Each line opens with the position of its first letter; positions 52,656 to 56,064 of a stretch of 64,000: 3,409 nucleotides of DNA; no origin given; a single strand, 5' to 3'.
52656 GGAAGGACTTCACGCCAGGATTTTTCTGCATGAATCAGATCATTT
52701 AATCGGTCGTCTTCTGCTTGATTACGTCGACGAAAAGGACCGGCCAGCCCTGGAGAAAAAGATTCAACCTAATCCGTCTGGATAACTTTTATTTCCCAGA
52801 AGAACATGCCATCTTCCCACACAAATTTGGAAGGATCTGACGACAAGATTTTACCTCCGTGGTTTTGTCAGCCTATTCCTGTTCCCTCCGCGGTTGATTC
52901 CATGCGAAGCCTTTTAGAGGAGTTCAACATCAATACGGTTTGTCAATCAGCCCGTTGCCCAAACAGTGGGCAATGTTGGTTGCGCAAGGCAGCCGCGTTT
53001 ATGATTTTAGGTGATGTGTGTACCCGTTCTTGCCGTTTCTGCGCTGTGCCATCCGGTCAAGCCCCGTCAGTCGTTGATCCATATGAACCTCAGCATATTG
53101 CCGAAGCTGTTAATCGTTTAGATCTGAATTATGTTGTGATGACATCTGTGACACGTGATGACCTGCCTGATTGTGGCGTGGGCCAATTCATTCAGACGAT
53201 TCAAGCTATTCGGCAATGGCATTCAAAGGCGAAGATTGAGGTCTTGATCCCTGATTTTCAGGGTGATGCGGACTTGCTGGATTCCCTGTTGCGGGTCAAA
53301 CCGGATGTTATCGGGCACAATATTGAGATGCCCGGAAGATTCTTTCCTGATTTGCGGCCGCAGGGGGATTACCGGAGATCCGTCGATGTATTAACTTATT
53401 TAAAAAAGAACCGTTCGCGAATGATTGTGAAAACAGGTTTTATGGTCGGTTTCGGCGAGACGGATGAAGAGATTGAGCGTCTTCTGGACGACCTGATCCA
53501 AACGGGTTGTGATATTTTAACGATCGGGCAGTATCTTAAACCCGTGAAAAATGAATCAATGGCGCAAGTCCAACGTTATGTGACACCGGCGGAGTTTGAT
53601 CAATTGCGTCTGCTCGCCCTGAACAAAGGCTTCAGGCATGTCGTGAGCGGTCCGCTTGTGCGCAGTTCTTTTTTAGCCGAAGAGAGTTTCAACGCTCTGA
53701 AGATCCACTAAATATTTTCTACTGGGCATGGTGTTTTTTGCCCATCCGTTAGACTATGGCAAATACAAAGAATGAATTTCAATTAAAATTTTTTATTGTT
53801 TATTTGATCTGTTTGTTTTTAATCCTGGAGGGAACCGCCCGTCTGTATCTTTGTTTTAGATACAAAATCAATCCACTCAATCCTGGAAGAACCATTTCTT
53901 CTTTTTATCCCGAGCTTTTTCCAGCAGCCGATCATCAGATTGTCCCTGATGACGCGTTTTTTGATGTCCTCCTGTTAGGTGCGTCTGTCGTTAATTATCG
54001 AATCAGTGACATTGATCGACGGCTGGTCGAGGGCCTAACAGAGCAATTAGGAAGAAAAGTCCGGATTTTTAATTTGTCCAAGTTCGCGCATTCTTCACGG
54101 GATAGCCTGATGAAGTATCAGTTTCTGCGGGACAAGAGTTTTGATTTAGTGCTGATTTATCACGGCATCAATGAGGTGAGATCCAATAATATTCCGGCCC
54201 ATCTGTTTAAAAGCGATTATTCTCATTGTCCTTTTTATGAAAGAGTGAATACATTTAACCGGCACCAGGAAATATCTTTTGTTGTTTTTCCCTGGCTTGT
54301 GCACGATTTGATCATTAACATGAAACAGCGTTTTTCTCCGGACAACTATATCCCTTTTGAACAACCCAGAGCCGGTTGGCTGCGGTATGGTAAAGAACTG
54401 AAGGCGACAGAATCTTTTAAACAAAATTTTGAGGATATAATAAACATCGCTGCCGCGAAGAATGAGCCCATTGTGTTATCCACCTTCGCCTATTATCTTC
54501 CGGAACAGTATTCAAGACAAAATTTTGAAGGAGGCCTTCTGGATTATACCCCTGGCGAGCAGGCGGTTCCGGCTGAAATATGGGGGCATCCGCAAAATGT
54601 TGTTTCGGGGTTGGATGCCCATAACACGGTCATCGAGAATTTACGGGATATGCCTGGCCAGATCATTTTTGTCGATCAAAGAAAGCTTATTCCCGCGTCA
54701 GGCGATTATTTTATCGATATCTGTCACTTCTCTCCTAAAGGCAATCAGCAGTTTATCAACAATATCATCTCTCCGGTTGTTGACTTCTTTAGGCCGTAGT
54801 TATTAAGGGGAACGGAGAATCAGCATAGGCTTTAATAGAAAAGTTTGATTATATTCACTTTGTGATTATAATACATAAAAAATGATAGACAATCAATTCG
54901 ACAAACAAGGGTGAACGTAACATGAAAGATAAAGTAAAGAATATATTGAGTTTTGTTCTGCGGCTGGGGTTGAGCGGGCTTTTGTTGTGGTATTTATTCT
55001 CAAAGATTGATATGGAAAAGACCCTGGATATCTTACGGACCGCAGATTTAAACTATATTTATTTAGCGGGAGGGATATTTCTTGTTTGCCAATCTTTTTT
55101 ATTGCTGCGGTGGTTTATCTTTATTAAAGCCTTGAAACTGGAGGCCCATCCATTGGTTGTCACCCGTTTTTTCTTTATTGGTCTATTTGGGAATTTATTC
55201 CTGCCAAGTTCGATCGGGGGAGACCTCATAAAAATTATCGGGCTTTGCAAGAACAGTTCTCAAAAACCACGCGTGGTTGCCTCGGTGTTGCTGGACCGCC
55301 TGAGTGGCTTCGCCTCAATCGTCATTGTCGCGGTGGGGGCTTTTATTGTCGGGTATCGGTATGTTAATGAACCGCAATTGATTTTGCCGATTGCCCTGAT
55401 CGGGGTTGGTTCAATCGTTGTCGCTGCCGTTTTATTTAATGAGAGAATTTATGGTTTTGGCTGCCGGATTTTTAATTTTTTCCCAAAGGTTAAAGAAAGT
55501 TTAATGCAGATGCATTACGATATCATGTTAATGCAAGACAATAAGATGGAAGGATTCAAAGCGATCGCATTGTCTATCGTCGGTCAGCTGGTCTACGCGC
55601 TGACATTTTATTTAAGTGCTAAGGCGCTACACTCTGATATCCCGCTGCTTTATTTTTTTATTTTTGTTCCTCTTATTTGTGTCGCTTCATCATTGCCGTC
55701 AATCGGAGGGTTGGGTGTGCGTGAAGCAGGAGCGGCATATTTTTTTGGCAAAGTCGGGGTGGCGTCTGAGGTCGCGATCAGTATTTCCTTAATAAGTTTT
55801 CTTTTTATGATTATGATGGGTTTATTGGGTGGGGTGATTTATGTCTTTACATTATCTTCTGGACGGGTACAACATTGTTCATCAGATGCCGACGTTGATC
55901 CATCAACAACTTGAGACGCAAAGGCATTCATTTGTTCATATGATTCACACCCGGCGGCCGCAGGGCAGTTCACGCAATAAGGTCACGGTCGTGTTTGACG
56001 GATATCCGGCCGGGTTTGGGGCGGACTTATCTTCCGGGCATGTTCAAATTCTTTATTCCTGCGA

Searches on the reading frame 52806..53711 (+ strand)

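Call 70: search_protein_families(library=pfam, proteins=[window:52806-53711:+], max_evalue=0.00001)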
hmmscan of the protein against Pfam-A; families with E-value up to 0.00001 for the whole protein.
window:52806-53711:+ (301 aa): 1 family
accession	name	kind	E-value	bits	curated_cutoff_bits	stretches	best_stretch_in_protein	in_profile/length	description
PF04055.27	Radical_SAM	-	1.4e-19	71.3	29.5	1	66-230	1-166/166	Radical SAM superfamily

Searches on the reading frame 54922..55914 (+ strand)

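Call 70: search_protein_families(library=pfam, proteins=[window:54922-55914:+], max_evalue=0.00001)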
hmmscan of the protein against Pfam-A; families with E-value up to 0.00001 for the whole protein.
window:54922-55914:+ (330 aa): 1 family
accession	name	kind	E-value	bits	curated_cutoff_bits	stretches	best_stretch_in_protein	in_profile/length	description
PF03706.18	LPG_synthase_TM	-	4.3e-37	128.6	33.4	1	12-303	2-301/302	Lysylphosphatidylglycerol synthase TM region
